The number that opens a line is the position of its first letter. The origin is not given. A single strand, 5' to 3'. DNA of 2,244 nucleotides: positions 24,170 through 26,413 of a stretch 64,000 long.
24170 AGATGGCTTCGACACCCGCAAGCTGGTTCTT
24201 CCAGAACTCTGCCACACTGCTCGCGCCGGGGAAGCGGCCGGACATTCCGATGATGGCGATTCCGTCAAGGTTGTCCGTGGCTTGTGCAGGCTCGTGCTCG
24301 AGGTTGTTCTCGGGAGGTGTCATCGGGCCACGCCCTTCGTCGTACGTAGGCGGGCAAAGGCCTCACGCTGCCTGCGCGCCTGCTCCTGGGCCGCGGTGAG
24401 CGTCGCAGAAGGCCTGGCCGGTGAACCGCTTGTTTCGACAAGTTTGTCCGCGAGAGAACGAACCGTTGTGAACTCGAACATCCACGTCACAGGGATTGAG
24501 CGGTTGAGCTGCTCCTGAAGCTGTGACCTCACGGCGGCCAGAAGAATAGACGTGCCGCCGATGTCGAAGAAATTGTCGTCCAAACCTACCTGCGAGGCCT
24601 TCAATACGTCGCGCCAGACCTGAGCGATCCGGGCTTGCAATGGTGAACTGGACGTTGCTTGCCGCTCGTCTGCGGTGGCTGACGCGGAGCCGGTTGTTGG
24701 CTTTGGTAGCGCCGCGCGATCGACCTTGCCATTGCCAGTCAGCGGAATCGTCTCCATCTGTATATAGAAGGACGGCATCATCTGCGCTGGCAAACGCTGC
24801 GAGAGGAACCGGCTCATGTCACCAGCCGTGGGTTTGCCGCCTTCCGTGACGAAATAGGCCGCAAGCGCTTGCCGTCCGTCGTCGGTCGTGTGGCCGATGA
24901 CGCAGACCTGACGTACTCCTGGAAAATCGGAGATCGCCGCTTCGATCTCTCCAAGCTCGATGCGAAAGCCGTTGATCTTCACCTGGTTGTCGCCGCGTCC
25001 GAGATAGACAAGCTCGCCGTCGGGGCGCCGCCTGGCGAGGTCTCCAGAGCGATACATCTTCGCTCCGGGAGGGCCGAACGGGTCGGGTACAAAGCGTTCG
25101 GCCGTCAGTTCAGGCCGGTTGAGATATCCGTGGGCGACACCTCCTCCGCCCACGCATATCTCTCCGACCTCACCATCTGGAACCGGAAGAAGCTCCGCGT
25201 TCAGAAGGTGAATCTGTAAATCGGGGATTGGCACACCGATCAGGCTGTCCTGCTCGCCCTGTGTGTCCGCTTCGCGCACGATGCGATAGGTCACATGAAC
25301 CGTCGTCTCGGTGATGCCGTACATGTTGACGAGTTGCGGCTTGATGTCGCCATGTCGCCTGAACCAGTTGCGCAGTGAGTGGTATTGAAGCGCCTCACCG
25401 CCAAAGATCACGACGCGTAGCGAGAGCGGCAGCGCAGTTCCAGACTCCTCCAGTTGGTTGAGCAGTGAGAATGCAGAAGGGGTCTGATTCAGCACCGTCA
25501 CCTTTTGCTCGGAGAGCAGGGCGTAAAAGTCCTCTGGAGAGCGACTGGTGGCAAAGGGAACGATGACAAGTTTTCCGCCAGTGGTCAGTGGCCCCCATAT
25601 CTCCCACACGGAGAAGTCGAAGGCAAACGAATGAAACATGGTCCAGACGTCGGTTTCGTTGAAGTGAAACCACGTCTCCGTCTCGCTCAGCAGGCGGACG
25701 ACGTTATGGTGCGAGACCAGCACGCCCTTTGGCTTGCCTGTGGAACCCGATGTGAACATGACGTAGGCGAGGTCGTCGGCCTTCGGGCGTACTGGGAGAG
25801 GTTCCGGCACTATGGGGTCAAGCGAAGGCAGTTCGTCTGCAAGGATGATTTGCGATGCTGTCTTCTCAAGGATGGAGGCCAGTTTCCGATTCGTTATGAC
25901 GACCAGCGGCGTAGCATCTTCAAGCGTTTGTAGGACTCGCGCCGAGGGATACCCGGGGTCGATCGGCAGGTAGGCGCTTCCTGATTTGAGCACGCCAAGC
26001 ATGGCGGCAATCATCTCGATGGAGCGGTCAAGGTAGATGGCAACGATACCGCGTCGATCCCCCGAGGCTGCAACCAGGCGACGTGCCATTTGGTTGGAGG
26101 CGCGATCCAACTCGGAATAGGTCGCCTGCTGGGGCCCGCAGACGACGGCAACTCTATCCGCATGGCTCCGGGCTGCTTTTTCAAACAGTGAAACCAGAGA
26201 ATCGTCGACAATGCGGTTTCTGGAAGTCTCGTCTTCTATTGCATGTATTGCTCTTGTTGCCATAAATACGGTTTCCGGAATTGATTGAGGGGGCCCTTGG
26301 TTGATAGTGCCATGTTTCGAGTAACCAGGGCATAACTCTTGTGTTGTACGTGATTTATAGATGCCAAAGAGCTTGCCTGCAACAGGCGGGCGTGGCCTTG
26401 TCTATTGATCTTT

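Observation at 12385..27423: Compact hybrid NRPS-PKS cluster with an uncommon domain order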

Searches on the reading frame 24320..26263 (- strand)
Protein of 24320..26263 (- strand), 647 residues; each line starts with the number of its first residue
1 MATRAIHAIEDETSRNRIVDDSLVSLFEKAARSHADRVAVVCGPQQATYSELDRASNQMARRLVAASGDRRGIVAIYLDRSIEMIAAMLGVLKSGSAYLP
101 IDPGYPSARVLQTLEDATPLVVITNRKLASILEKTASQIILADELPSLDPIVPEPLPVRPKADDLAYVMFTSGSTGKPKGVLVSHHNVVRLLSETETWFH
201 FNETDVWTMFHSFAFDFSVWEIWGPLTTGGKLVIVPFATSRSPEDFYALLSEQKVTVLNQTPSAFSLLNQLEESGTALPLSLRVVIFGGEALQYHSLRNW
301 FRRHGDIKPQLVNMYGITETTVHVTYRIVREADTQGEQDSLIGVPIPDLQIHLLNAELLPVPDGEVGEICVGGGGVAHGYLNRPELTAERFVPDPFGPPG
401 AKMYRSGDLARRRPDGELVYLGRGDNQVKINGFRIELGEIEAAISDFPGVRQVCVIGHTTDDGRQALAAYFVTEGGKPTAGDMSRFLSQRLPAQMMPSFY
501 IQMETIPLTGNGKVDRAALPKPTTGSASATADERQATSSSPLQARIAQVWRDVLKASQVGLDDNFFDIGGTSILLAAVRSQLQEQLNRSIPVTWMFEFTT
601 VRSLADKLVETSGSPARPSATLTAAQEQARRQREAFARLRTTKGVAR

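Call 3: search_protein_families(library=pfam, proteins=[window:24320-26263:-], max_evalue=0.01)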
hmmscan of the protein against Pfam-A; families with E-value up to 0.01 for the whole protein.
window:24320-26263:- (647 aa): 3 families
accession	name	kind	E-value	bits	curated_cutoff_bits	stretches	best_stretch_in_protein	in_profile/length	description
PF00501.34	AMP-binding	-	1.9e-89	300.6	29.9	1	27-381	1-384/384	AMP-binding enzyme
PF00550.31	PP-binding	-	7.8e-15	55.3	20.8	1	545-606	2-65/67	Phosphopantetheine attachment site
PF13193.12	AMP-binding_C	-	8.9e-11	43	24.5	1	439-513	1-76/76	AMP-binding enzyme C-terminal domain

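Call 7: search_protein_families(library=ncbifam, proteins=[window:24320-26263:-], max_evalue=0.00001)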
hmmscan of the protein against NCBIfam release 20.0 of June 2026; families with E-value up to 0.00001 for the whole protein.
window:24320-26263:- (647 aa): 103 families (the best 25 are shown)
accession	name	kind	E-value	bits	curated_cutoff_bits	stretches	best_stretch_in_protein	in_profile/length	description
TIGR01733.1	AA-adenyl-dom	subfamily_domain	2.2e-135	451.6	317.4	1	48-455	1-409/409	amino acid adenylation domain-containing protein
NF004282.0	PRK05691.1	subfamily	3.3e-126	421.7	4090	1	12-610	3711-4310/4334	non-ribosomal peptide synthase/polyketide synthase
NF038078.1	NRPS_MxcG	equivalog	3.8e-124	415.5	2300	1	22-624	457-1056/1442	myxochelin non-ribosomal peptide synthetase MxcG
NF047350.1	aureusi_NRPS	equivalog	6.4e-121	404.8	2500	1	8-612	398-979/2373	aureusimine non-ribosomal peptide synthetase AusA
NF041803.1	NRPS_SolG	exception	1.8e-117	393.4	2200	1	26-610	566-1157/1163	solanimycin non-ribosomal peptide synthetase SolG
NF007605.2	PRK10252.1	equivalog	2.2e-92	310.3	2400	1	18-608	451-1041/1292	enterobactin non-ribosomal peptide synthetase EntF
NF003417.0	PRK04813.1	subfamily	2.9e-87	293.3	476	1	22-520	4-500/505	D-alanine--poly(phosphoribitol) ligase subunit DltA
TIGR03443.1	alpha_am_amid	equivalog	6.2e-82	275.7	1030.1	4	481-613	784-922/1390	L-aminoadipate-semialdehyde dehydrogenase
TIGR01734.1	D-ala-DACP-lig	equivalog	2.9e-80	270.2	559.85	1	24-519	3-498/504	D-alanine--poly(phosphoribitol) ligase subunit DltA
NF004837.0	PRK06187.1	subfamily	1.6e-65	221.4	476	1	23-524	10-523/531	long-chain-fatty-acid--CoA ligase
TIGR03098.1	ligase_PEP_1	hypoth_equivalog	2.3e-59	201.3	592.35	1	24-519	3-514/517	acyl-CoA ligase (AMP-forming), exosortase A system-associated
NF005702.0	PRK07514.1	subfamily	1.9e-47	161.8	558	1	22-519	4-496/506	malonyl-CoA synthase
NF005858.0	PRK07787.1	subfamily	2.7e-47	161.3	575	1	24-519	4-468/471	acyl-CoA synthetase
NF052269.1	Staph_lig_FadD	equivalog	7.9e-46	156.4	650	1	32-521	11-491/499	long-chain-fatty-acid--CoA ligase FadD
NF004114.0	PRK05605.1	equivalog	3e-44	151.3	766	2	159-518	217-564/575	long-chain-fatty-acid--CoA ligase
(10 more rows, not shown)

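Call 19: find_related_loci(query=A1, collection=genome_contigs, flank=10000)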
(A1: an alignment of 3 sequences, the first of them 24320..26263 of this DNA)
Query A1 (647 aa) in genome_contigs; peptide patterns used: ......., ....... (x = any residue, [..] = any of these).
600 stretches matched a pattern (row limit reached: there are more); 591 encode a relative of the query (tblastn E <= 1e-3); the best 80 are kept; 80 distinct loci.
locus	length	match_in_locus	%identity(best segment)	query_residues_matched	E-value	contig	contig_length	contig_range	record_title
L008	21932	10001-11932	63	3-645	0e+0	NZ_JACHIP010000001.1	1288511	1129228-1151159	Granulicella aggregans strain M8UP14 Ga0401177_01, whole genome shotgun sequence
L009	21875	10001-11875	60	23-647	0e+0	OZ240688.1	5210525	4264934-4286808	MAG: Acidisarcina sp. isolate ab5ce9a7-abb0-4da2-9ad1-5af9e9ee1826 genome assembly, chromosome: 1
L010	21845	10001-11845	57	16-643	0e+0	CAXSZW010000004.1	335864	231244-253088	MAG TPA_asm: uncultured Acidobacteriaceae bacterium isolate private_T1888_metawrap_bin.4 genome assembly, contig: privat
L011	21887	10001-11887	58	21-646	0e+0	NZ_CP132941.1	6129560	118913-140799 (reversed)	Tunturiibacter psychrotolerans strain X4BP1 chromosome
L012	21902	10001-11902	56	21-646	0e+0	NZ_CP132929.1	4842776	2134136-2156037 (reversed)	Tunturiibacter empetritectus strain M8UP27 chromosome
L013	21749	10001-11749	57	20-611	0e+0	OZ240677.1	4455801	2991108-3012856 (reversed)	MAG: uncultured Granulicella sp. isolate 04a046c2-0091-44a4-9239-faa78f8837a7 genome assembly, chromosome: 1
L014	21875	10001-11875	50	22-643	0e+0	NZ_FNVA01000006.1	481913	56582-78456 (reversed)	Bryocella elongata strain DSM 22489, whole genome shotgun sequence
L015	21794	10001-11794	49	11-608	0e+0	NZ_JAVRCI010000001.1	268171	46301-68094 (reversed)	MAG: Nostoc sp. DedQUE12b contig_1, whole genome shotgun sequence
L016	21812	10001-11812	48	11-608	5e-180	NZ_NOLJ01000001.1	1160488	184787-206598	Nostoc sp. 'Peltigera membranacea cyanobiont' 210A scaffold1, whole genome shotgun sequence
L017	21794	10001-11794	49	11-608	1e-179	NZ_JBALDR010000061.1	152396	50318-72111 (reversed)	MAG: Nostoc sp. isolate P2123 bin 17 NODE_38_length_152396_cov_281.412052, whole genome shotgun sequence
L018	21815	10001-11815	48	11-608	2e-179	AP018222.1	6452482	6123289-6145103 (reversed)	Nostoc linckia NIES-25 DNA, nearly complete genome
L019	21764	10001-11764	50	20-605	7e-179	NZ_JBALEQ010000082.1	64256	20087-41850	MAG: Nostoc sp. isolate P8256 bin 3 NODE_304_length_64256_cov_163.647839, whole genome shotgun sequence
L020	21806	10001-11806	48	11-608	4e-178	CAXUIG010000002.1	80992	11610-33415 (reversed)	MAG TPA_asm: uncultured bacterium isolate public_SRR14722086_metawrap_bin.4 genome assembly, contig: public_SRR14722086_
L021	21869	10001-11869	48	20-638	3e-178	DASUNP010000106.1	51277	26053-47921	MAG TPA_asm: Blastocatellia bacterium isolate SMAG_U1603 k141_1151762, whole genome shotgun sequence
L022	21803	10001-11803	48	11-608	1e-177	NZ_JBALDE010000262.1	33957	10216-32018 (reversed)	MAG: Nostoc sp. isolate P12650 bin 7 NODE_646_length_33957_cov_142.447316, whole genome shotgun sequence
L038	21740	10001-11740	50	26-605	1e-168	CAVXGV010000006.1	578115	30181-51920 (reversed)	MAG: uncultured Gammaproteobacteria bacterium isolate MFD05513.bin.3.257 genome assembly, contig: contig_19612, whole ge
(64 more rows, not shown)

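Call 22: search_protein_families(library=pfam, proteins=[L008:8829-9605:+, L008:8042-8857:+, L009:8710-9606:+, L010:8305-9813:+, L011:8803-9564:-, L012:8776-9537:-, L013:8350-9816:+, L014:8407-9846:+, L038:8991-9983:+, L008:6464-8011:+], max_evalue=0.001)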
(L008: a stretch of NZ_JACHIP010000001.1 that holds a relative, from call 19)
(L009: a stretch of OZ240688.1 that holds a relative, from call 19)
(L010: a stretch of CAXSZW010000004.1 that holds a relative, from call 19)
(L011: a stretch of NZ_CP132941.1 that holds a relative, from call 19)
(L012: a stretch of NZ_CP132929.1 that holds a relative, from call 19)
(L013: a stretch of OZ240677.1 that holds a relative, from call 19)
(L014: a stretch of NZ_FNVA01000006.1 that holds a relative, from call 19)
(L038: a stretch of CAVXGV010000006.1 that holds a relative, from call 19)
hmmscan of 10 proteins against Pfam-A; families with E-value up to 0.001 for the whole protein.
L008:8829-9605:+ (258 aa): 2 families
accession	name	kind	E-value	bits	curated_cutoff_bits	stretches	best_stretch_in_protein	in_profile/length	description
PF01648.25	ACPS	-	9.9e-17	61.4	25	1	128-237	1-110/111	4'-phosphopantetheinyl transferase superfamily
PF22624.1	AASDHPPT_N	-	6.7e-05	23.5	27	1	43-122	14-96/100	4'-phosphopantetheinyl transferase, N-terminal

L008:8042-8857:+ (271 aa): 2 families
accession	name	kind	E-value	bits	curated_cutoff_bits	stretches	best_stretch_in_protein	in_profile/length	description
PF00975.26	Thioesterase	-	9.2e-42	144.2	26.4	1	25-248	2-222/226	Thioesterase domain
PF12697.13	Abhydrolase_6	-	0.00022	22.4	26.3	1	38-125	13-93/217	Alpha/beta hydrolase family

L009:8710-9606:+ (298 aa): 1 family
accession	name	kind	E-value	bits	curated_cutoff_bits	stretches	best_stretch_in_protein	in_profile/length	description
PF13621.12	Cupin_8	-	4.1e-05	24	27.4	1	109-241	106-250/252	Cupin-like domain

L010:8305-9813:+ (502 aa): 2 families
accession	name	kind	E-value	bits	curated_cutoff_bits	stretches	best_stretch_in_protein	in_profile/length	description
PF13440.11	Polysacc_synt_3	-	6.5e-48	163.9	23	1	96-366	1-266/293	Polysaccharide biosynthesis protein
PF01943.22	Polysacc_synt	-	1.5e-24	87.3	28.2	1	76-342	5-273/274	Polysaccharide biosynthesis protein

L011:8803-9564:- (253 aa): 2 families
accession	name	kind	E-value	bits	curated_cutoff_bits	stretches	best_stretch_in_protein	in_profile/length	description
PF01648.25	ACPS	-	7.5e-16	58.6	25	1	125-207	1-88/111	4'-phosphopantetheinyl transferase superfamily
PF22624.1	AASDHPPT_N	-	0.00025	21.7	27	1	41-119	15-96/100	4'-phosphopantetheinyl transferase, N-terminal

L012:8776-9537:- (253 aa): 1 family
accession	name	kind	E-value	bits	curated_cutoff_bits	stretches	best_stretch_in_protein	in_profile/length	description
PF01648.25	ACPS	-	5.9e-16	58.9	25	1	125-206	1-87/111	4'-phosphopantetheinyl transferase superfamily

L013:8350-9816:+ (488 aa): 2 families
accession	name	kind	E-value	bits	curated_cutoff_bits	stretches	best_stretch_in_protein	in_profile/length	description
PF13440.11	Polysacc_synt_3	-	6.3e-47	160.7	23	1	82-342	1-256/293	Polysaccharide biosynthesis protein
PF01943.22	Polysacc_synt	-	1.2e-23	84.4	28.2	1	62-328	5-273/274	Polysaccharide biosynthesis protein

L014:8407-9846:+ (479 aa): 2 families
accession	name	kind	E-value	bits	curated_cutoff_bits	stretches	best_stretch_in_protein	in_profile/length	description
PF13440.11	Polysacc_synt_3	-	3.2e-46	158.4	23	1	73-319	1-243/293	Polysaccharide biosynthesis protein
PF01943.22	Polysacc_synt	-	7.8e-26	91.5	28.2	1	51-320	3-274/274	Polysaccharide biosynthesis protein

L038:8991-9983:+ (330 aa): 0 families

L008:6464-8011:+ (515 aa): 6 families
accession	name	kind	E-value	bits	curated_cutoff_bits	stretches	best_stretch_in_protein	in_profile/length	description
PF01266.30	DAO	-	1e-56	193.5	27.9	1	14-365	1-349/353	FAD dependent oxidoreductase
PF16901.10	DAO_C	-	1.5e-22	80.2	31.4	1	411-494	37-122/126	C-terminal domain of alpha-glycerophosphate oxidase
PF00890.30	FAD_binding_2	-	2.7e-11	43.8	20.4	2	160-224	140-205/414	FAD binding domain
PF12831.13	FAD_oxidored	-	1.3e-10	41.6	27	1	158-221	84-145/416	FAD dependent oxidoreductase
PF01494.25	FAD_binding_3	-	6.2e-06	26.1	22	1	13-221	2-158/349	FAD binding domain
PF07992.20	Pyr_redox_2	-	0.00058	19.8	26.1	0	14-44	2-32/291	Pyridine nucleotide-disulphide oxidoreductase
